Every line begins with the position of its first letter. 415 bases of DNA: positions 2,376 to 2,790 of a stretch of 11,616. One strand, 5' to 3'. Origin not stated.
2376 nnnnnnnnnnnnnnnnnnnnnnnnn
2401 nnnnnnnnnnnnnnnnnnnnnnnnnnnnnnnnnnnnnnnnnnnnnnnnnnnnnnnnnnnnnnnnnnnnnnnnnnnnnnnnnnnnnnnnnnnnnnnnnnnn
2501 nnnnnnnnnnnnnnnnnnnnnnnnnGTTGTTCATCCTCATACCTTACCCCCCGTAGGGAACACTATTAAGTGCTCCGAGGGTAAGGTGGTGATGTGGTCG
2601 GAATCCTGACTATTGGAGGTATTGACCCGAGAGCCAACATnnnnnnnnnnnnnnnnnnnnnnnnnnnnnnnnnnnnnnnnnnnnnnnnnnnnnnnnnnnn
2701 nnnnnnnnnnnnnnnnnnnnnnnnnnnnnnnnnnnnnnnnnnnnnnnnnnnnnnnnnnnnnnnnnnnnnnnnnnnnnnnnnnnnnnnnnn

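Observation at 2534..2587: Holin dual-start motif preceded by a hairpin that encloses its ribosome-binding site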

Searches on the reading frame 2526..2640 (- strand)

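Call 54: search_protein_families(library=pfam, proteins=[L006:3074-5359:+], max_evalue=0.01)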
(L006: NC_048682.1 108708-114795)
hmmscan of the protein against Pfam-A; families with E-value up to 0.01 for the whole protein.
L006:3074-5359:+ (761 aa): 2 families
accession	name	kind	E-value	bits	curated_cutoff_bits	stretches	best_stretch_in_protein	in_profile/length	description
PF03629.24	SASA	-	2.3e-08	34.4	24.8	1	490-653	76-223/226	Carbohydrate esterase, sialic acid-specific acetylesterase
PF04971.17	Phage_holin_2_1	-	8.2e-06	26.2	26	1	7-35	1-29/64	Bacteriophage P21 holin S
